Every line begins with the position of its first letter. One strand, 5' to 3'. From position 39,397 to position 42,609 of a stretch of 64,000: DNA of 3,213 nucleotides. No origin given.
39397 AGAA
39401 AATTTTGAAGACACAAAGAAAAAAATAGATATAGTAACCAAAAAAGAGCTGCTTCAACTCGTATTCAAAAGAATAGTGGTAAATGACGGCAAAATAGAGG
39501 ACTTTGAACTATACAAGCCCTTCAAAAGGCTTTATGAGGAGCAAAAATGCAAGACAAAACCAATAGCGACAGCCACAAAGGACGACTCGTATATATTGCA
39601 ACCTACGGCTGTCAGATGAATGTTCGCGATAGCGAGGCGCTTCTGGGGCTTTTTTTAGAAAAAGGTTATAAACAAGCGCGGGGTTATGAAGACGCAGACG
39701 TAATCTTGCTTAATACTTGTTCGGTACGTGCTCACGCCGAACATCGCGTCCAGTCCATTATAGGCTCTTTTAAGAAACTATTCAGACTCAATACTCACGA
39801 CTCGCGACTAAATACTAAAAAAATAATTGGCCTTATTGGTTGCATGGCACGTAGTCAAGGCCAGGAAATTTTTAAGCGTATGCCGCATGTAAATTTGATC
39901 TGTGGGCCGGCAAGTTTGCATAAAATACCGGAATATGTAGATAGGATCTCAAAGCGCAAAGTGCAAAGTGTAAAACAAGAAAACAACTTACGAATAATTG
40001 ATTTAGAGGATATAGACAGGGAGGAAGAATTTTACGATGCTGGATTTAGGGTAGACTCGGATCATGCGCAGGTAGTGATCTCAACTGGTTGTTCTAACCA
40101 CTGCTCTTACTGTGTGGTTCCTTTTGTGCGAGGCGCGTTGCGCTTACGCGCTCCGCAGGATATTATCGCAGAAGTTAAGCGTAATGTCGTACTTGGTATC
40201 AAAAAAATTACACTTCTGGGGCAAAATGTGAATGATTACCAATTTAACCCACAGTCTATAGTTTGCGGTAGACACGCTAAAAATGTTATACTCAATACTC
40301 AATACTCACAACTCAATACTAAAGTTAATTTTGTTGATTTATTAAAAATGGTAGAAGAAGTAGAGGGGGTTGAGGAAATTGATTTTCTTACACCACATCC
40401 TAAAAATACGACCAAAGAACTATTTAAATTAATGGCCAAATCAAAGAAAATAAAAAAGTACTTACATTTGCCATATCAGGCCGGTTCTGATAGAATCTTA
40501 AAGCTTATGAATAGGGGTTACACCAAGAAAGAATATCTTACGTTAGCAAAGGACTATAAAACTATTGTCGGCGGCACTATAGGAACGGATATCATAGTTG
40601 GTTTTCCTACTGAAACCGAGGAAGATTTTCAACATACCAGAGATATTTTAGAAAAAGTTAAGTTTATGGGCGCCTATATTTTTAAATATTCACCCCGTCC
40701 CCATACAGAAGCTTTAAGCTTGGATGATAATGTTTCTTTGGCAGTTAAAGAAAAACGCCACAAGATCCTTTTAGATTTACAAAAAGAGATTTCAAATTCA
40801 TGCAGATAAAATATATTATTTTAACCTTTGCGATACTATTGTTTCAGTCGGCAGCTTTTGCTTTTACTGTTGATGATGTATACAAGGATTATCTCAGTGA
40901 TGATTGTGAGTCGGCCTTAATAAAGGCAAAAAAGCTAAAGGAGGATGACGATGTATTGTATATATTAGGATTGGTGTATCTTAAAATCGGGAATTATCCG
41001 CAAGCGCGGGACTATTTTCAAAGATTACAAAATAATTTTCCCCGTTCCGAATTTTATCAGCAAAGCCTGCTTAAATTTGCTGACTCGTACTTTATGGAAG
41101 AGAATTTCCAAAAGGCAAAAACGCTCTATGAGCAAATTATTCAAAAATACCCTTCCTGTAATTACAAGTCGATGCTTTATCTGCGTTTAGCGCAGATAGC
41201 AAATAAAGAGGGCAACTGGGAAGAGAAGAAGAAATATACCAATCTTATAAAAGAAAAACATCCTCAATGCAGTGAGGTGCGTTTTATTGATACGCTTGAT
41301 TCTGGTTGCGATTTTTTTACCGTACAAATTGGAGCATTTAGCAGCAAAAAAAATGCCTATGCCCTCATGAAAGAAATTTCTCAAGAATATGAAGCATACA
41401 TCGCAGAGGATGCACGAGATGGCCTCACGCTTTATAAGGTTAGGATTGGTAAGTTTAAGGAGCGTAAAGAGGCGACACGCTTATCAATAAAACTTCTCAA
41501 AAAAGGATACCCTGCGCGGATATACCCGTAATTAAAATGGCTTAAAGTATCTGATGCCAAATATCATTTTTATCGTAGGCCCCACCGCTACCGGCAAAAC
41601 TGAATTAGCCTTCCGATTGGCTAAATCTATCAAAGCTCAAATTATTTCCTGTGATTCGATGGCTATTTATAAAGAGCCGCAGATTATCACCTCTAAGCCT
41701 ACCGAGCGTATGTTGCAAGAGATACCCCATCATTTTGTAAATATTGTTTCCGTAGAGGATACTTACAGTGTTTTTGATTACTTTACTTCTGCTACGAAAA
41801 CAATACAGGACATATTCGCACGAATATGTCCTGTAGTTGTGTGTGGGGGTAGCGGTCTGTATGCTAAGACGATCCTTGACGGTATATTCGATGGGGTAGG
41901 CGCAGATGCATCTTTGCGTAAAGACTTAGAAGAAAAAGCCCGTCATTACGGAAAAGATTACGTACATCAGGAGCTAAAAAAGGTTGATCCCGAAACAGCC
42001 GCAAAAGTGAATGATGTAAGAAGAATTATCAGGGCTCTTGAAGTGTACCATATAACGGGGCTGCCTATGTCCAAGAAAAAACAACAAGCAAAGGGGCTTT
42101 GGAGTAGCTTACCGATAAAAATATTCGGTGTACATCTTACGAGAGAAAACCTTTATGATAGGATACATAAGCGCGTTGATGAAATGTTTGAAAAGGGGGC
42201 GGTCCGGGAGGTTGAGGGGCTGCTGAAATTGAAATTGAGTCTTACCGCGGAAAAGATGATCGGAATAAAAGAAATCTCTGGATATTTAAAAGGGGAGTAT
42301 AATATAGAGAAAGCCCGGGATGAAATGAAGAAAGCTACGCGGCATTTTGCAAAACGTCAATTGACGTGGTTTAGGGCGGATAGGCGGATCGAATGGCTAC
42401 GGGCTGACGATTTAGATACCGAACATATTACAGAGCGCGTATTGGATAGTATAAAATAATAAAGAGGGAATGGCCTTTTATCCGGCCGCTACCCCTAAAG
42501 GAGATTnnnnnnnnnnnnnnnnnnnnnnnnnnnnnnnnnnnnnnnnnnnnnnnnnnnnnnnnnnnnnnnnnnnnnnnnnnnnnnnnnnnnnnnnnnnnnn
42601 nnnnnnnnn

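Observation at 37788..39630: Excisionase and large serine integrase whose 3' end overlaps the 5' end of miaB: element integrated into miaB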

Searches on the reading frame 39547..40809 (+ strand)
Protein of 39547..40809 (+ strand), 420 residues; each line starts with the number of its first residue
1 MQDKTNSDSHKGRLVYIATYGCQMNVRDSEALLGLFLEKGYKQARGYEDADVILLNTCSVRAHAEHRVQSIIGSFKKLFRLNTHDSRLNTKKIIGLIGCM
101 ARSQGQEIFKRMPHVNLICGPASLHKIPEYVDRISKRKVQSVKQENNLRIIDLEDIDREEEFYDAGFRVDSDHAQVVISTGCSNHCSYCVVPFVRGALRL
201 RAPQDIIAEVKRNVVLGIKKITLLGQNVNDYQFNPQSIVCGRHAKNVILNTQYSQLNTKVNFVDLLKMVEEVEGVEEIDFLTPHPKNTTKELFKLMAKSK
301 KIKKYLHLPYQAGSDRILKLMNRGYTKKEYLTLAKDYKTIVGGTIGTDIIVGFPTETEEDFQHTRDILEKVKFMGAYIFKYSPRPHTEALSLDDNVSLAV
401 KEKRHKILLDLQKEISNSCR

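Call 6: search_protein_families(library=pfam, proteins=[window:39547-40809:+], max_evalue=0.01)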
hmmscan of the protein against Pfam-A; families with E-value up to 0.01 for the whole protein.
window:39547-40809:+ (420 aa): 2 families
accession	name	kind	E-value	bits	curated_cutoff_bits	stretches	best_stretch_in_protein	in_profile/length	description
PF00919.26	UPF0004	-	9.7e-27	93.3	27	1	15-120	2-98/98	Uncharacterized protein family UPF0004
PF04055.27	Radical_SAM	-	2.6e-23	83.4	29.5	1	176-366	1-164/166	Radical SAM superfamily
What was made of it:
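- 39547..40809 (+): Chimeric miaB. Codons 1-21 come from the element; everything from the Cys22 codon onward comes from the host. UPF0004 E 9.7e-27 and Radical_SAM E 2.6e-23 (call 6).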

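Call 9: find_homologous_proteins(query=window:39547-40809:+, max_evalue=1e-20)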
Query window:39547-40809:+ (420 aa): 8000 proteins with E <= 1e-20 among 8000 candidates; the best 120 are listed.
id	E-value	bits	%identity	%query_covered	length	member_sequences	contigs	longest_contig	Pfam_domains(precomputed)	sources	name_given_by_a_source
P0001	1.7e-263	892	100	95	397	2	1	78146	PF04055.28,PF00919.27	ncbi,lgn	-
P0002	2.4e-186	638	72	97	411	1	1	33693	PF04055.28,PF00919.27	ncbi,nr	ncbi:MAG: tRNA (N6-isopentenyl adenosine(37)-C2)-methylthiotransferase MiaB [Candidatus Omnitrophota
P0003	3.2e-176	605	68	96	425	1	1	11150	PF04055.28,PF00919.27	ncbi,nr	ncbi:MAG: MiaB/RimO family radical SAM methylthiotransferase [Candidatus Omnitrophica bacterium]|nr:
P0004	3.5e-174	598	69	96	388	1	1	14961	PF04055.28,PF00919.27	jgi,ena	-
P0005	1.3e-170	586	69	95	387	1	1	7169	PF04055.28,PF00919.27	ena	-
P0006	2.2e-170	585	67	100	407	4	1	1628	PF04055.28,PF00919.27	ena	-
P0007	1.7e-165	569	66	95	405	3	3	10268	PF04055.28,PF00919.27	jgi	jgi:tRNA-2-methylthio-N6-dimethylallyladenosine synthase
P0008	1.1e-164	567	64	98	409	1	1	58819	PF04055.28,PF00919.27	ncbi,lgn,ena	-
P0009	4.4e-164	565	69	94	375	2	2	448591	PF04055.28,PF00919.27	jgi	jgi:tRNA-2-methylthio-N6-dimethylallyladenosine synthase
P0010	3.4e-162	558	63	97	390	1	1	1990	PF04055.28,PF00919.27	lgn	-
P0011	1.1e-161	557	63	98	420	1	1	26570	PF04055.28,PF00919.27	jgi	jgi:tRNA-2-methylthio-N6-dimethylallyladenosine synthase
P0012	8.1e-161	554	63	96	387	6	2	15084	PF04055.28,PF00919.27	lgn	-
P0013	1.1e-159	550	65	94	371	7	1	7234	PF04055.28,PF00919.27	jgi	-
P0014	1.7e-158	546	69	85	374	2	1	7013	PF04055.28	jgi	jgi:tRNA-2-methylthio-N6-dimethylallyladenosine synthase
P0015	7.1e-158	544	62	96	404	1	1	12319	PF04055.28,PF00919.27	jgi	-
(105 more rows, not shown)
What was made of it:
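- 39547..40809 (+): All best homologues are annotated MiaB of Omnitrophota (call 9).
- Checked: The source annotation starts MiaB at M24 (P0001, 397 aa, call 9).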

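Call 12: find_encoding_contigs(protein=P0002, flank=6000, max_places=3)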
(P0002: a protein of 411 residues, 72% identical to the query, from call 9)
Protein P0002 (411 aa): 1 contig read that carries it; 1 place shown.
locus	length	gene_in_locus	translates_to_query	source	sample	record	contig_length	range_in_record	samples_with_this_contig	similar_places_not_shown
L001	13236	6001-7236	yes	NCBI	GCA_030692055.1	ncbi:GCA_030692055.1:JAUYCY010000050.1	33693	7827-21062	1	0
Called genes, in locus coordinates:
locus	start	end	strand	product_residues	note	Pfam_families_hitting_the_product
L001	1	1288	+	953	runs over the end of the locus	PF00270:DEAD (faint), PF04851:ResIII, PF18766:SWI2_SNF2, PF00717:Peptidase_S24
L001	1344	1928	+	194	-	PF14487:DarT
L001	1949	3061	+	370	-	PF01661:Macro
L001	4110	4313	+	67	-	-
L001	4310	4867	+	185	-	PF19502:DUF6036 (faint)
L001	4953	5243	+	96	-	-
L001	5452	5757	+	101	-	PF01541:GIY-YIG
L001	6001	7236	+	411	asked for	PF00919:UPF0004, PF04055:Radical_SAM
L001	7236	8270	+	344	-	-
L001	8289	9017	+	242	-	PF07719:TPR_2 (faint), PF13174:TPR_6 (faint), PF05036:SPOR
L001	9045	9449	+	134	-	PF13366:PDDEXK_3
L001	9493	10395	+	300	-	PF01715:IPPT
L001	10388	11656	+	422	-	PF13167:GTP-bdg_N, PF16360:GTP-bdg_M, PF00009:GTP_EFTU (faint), PF01926:MMR_HSR1, PF02421:FeoB_N, PF16897:MMR_HSR1_Xtn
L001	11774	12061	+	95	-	PF13411:MerR_1, PF13591:MerR_2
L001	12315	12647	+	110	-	PF02482:Ribosomal_S30AE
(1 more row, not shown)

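Call 13: find_encoding_contigs(protein=P0009, flank=6000, max_places=3)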
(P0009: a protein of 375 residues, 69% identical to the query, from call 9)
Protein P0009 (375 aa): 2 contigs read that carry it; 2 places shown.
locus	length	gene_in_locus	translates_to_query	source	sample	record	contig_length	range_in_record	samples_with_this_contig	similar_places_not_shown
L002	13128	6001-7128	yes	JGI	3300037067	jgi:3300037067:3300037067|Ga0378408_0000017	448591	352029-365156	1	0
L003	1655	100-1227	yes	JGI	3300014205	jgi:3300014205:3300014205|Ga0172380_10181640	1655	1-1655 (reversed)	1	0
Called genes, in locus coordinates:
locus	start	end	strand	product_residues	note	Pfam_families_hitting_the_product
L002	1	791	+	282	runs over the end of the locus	PF11185:DUF2971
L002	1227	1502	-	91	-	-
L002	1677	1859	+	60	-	PF02954:HTH_8 (weak), PF13411:MerR_1 (weak)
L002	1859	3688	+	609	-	-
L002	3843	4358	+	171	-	-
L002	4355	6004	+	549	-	PF00239:Resolvase, PF07508:Recombinase, PF13408:Zn_ribbon_recom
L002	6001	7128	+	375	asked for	PF00919:UPF0004, PF04055:Radical_SAM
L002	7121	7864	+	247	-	PF13174:TPR_6 (faint), PF07719:TPR_2 (faint), PF13428:TPR_14 (faint), PF14559:TPR_19 (faint), PF05036:SPOR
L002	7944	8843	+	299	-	PF01745:IPT (weak), PF01715:IPPT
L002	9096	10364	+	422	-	PF13167:GTP-bdg_N, PF16360:GTP-bdg_M, PF01926:MMR_HSR1, PF02421:FeoB_N (weak), PF16897:MMR_HSR1_Xtn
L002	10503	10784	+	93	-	PF13591:MerR_2, PF13411:MerR_1 (weak)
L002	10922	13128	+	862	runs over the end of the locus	PF02861:Clp_N, PF23569:NBD_SMAX1, PF00004:AAA, PF17871:AAA_lid_9, PF00004:AAA, PF07724:AAA_2, PF07728:AAA_5, PF10431:ClpB_D2-small, +8 more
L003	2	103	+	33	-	?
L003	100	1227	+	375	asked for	PF00919:UPF0004, PF04055:Radical_SAM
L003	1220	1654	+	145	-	?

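Call 14: find_encoding_contigs(protein=P0008, flank=6000, max_places=3)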
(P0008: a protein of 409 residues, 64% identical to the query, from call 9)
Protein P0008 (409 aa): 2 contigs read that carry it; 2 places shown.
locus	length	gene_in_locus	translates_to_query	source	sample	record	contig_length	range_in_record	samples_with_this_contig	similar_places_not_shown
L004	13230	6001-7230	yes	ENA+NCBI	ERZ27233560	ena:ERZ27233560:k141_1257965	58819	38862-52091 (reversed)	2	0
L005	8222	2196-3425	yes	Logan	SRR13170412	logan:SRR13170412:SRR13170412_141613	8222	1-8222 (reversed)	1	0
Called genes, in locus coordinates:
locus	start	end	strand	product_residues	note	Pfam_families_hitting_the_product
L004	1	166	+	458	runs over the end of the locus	PF01797:Y1_Tnp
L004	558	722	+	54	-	-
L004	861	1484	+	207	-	PF00149:Metallophos, PF12850:Metallophos_2 (faint)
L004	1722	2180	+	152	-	PF12850:Metallophos_2 (weak)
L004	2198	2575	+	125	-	-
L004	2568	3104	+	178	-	PF13238:AAA_18, PF13671:AAA_33 (weak)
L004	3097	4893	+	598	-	PF13589:HATPase_c_3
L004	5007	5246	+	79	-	-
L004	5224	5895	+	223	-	PF18928:DUF5677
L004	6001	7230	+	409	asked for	PF00919:UPF0004, PF04055:Radical_SAM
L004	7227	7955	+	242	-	PF09976:TPR_21 (weak), PF19529:DUF6057 (weak), PF13432:TPR_16 (weak), PF13525:YfiO (weak), PF07719:TPR_2 (weak), PF13174:TPR_6 (weak), PF13424:TPR_12, PF05036:SPOR, +8 more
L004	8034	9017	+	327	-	PF01715:IPPT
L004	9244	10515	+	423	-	PF13167:GTP-bdg_N, PF00025:Arf (faint), PF16360:GTP-bdg_M, PF01926:MMR_HSR1, PF02421:FeoB_N, PF16897:MMR_HSR1_Xtn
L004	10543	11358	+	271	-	-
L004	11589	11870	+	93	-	PF13411:MerR_1 (faint), PF13591:MerR_2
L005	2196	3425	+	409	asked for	PF00919:UPF0004, PF04055:Radical_SAM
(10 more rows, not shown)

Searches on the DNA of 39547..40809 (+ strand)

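Call 46: search_rna_families(sources=[L002, L001, L017, L010, L030], threshold=gathering)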
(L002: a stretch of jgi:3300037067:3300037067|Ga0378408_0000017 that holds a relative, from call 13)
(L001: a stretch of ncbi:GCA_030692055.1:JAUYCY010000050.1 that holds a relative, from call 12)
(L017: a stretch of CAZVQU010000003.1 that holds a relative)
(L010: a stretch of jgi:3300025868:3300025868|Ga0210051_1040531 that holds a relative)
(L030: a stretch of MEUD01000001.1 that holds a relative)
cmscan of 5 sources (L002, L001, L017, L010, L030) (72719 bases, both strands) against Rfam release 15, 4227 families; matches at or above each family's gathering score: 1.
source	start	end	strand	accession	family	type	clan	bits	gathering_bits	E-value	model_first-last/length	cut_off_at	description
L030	18330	18400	+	RF00005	tRNA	Gene; tRNA;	CL00001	61.9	29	6.2e-11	1-71/71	no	tRNA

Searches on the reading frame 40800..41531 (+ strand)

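Call 6: search_protein_families(library=pfam, proteins=[window:40800-41531:+], max_evalue=0.01)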
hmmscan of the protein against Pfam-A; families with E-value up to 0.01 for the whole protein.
window:40800-41531:+ (243 aa): 22 families
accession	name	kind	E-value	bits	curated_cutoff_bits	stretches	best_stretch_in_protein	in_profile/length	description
PF13174.12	TPR_6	-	9.1e-19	67.2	26.3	2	51-83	1-33/33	Tetratricopeptide repeat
PF05036.18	SPOR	-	1.6e-13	51.2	21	1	172-233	4-65/76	SPOR domain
PF07719.23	TPR_2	-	1.2e-10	41.1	27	1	52-81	3-32/34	Tetratricopeptide repeat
PF13428.12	TPR_14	-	2e-09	37.7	23.5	0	51-87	2-38/44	Tetratricopeptide repeat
PF14559.12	TPR_19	-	6.5e-09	36.4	25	1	98-160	2-61/68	Tetratricopeptide repeat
PF00515.34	TPR_1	-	8.9e-09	35.2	27.8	1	51-75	2-26/34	Tetratricopeptide repeat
PF13424.12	TPR_12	-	1e-08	35.6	30.1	1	53-115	6-73/77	Tetratricopeptide repeat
PF09976.15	TPR_21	-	4.8e-08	33.4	25.5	1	63-143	52-132/193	Tetratricopeptide repeat-like domain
PF13525.12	YfiO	-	1.3e-07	32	25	1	50-139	5-95/203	Outer membrane lipoprotein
PF13432.12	TPR_16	-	2.1e-07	31.7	32.7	1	40-81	23-62/65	Tetratricopeptide repeat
PF25062.1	ARM_TT21_N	-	2.2e-06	28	40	1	36-156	85-200/222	Tetratricopeptide repeat protein 21 N-terminal ARM repeat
PF25064.1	ARM_TT21_5th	-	0.0002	22.1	27.8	1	93-156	7-67/117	TT21 fifth ARM repeats domain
PF13431.12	TPR_17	-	0.00083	19.9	24.4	0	49-70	12-33/34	Tetratricopeptide repeat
PF23300.3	HEAT_Nup120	-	0.00089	19.6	29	1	45-91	21-72/170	Nucleoporin Nup120, HEAT repeats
PF12895.13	ANAPC3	-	0.0016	19.1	27.2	0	42-75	48-81/82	Anaphase-promoting complex, cyclosome, subunit 3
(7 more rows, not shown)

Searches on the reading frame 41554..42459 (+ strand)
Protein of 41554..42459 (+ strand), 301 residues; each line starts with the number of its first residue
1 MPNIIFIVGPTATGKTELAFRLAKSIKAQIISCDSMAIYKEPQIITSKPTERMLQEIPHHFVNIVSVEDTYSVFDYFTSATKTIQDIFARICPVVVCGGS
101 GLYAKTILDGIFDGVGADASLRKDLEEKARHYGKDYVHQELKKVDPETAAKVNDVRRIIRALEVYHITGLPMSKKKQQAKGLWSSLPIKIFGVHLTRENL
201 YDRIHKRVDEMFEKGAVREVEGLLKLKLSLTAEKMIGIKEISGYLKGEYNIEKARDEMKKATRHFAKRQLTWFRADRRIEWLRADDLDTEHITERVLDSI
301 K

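Call 6: search_protein_families(library=pfam, proteins=[window:41554-42459:+], max_evalue=0.01)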
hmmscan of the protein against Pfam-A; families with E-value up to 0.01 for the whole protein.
window:41554-42459:+ (301 aa): 5 families
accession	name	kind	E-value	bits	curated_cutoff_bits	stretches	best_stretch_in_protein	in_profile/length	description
PF01715.23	IPPT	-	1e-73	248.4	23.6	1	38-275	2-242/243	IPP transferase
PF01745.22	IPT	-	1.2e-06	28.6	20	1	3-62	2-61/233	Isopentenyl transferase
PF13671.12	AAA_33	-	0.0012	19.6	27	0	5-36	2-33/143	AAA domain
PF00910.28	RNA_helicase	-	0.0062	17.4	21.5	0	5-65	1-55/105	RNA helicase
PF13238.12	AAA_18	-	0.0083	17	29.4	0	5-37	1-32/128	AAA domain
